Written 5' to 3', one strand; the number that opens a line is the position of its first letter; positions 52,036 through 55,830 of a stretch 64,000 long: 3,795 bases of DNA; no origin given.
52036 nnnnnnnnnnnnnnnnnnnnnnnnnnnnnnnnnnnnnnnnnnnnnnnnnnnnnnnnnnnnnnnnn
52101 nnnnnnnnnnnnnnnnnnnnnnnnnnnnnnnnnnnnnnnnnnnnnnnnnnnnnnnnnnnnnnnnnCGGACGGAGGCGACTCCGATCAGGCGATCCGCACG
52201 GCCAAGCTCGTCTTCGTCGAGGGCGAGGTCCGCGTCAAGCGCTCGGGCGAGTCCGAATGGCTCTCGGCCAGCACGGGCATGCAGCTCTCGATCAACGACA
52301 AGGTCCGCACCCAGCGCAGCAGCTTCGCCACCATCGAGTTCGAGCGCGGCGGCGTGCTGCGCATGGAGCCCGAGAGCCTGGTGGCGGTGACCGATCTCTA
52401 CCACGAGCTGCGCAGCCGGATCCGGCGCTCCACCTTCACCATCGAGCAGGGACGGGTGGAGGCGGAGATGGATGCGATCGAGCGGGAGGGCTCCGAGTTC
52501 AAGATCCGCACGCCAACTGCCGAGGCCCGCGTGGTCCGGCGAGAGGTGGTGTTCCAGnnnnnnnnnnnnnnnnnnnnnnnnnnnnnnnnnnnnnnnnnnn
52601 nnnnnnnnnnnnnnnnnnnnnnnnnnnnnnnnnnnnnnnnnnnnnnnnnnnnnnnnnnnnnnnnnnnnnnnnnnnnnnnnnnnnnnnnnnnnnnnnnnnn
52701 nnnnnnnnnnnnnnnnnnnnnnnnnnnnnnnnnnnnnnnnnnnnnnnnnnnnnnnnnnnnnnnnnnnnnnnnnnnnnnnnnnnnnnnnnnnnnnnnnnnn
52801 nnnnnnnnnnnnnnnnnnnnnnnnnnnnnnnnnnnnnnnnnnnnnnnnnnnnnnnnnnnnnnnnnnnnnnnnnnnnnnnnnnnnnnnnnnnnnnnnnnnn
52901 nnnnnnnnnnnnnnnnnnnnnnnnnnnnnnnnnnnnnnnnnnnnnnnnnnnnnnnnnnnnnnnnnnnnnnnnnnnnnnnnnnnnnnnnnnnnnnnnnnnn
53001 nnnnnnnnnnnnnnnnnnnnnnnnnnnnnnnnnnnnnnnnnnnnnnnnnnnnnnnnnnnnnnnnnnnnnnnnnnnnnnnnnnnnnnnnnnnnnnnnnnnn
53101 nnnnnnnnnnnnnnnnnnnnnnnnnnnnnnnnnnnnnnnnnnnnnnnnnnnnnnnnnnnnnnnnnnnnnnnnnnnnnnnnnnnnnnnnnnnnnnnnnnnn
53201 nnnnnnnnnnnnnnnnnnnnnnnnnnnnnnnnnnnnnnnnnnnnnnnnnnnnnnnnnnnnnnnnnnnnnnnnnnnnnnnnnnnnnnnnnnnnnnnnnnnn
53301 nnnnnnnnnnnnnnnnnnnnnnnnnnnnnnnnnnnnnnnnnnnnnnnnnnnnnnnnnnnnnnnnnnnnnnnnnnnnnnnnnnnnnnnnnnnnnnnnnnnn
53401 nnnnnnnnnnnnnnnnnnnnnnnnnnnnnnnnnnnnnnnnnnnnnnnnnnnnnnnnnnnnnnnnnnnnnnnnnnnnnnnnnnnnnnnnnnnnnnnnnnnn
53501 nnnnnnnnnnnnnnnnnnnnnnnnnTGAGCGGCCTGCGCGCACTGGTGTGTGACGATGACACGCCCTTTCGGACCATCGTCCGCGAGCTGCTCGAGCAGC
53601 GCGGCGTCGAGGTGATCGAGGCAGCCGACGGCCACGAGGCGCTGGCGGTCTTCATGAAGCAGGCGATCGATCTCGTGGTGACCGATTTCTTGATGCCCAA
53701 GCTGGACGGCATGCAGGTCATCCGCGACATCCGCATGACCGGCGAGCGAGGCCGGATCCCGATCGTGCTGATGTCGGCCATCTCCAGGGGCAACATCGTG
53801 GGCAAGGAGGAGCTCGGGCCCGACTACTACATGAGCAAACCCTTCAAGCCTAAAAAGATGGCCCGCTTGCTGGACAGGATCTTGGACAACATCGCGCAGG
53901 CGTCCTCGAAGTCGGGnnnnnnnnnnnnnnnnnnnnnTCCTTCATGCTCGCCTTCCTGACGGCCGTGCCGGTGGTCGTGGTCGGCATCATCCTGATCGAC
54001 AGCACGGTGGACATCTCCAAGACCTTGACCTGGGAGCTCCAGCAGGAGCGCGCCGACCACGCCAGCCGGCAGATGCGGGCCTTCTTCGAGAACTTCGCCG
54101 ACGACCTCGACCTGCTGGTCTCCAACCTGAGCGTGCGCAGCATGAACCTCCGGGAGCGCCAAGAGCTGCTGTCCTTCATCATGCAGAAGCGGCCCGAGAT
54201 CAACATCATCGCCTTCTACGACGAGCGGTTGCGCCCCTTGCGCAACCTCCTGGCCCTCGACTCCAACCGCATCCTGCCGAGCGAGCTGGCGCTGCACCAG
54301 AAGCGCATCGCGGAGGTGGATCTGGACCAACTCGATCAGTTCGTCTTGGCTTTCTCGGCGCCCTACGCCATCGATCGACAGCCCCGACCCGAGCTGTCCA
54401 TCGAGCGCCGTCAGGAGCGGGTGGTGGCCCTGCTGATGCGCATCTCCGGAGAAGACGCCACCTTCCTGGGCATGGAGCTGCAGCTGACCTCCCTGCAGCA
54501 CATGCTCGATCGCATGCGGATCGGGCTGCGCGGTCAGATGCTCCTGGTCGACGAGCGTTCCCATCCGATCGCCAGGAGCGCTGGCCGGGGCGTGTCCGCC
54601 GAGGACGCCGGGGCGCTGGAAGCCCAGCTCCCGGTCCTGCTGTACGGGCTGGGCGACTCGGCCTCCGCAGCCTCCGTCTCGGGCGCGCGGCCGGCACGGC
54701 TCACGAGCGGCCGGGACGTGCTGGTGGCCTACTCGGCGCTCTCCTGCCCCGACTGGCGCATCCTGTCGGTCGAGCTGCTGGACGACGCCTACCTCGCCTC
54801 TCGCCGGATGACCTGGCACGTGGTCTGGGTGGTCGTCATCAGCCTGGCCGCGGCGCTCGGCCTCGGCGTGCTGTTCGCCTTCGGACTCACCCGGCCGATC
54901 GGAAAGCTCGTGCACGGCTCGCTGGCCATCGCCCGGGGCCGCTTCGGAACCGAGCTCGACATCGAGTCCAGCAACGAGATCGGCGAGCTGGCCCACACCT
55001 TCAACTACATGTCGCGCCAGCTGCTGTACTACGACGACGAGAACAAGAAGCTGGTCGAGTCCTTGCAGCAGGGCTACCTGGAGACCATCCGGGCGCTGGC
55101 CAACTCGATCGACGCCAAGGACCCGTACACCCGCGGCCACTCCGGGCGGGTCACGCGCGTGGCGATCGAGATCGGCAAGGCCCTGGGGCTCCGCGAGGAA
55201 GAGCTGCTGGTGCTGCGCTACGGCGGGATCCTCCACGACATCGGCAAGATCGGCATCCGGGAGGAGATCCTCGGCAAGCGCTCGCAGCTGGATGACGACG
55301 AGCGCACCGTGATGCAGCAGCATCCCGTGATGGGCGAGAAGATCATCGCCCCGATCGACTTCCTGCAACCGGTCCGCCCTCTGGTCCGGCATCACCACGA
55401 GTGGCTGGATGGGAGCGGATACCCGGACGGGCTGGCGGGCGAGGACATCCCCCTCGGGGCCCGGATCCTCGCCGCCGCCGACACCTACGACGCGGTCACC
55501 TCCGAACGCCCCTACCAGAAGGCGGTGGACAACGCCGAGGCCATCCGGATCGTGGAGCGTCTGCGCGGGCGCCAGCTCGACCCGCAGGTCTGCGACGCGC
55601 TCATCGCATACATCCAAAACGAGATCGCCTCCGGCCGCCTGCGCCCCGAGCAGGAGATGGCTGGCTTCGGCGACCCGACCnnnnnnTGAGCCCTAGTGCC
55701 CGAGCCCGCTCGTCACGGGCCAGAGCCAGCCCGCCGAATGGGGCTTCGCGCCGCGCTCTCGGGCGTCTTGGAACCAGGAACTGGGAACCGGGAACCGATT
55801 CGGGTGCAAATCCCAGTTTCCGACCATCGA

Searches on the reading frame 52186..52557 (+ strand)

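Call 43: search_protein_families(library=pfam, proteins=[window:52186-52557:+], max_evalue=0.00001)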
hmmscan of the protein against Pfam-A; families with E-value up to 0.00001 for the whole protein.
window:52186-52557:+ (124 aa): 1 family
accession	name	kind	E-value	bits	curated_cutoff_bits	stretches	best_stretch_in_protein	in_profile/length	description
PF04773.18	FecR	-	2.8e-07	31.3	24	1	38-117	1-74/97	FecR protein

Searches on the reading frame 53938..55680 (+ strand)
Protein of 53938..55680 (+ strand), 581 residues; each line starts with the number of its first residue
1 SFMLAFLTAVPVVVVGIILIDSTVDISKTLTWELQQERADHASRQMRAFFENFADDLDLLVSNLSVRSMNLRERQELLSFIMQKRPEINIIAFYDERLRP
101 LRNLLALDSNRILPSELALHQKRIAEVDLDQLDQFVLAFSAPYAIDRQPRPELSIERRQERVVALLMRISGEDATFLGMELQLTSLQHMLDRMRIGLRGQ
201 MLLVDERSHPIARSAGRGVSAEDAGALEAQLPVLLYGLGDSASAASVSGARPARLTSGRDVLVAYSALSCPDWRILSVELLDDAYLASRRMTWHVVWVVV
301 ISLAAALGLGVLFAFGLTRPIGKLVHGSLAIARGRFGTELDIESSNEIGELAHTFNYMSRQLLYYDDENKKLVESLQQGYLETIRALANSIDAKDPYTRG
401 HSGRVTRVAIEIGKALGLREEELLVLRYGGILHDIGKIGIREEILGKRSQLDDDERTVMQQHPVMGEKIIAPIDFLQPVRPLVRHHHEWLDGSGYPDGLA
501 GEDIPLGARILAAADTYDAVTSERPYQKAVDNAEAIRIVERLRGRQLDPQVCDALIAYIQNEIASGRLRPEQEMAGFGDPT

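Call 43: search_protein_families(library=pfam, proteins=[window:53938-55680:+], max_evalue=0.00001)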
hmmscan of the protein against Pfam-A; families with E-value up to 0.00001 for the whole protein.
window:53938-55680:+ (581 aa): 3 families
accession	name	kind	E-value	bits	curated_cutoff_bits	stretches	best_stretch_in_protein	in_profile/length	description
PF13487.12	HD_5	-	1.8e-40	138.9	27.2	1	386-551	2-170/170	HD domain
PF01966.28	HD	-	6.5e-19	68.8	22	1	400-519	3-115/116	HD domain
PF00672.30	HAMP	-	5.5e-12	46.3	25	1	317-362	6-51/53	HAMP domain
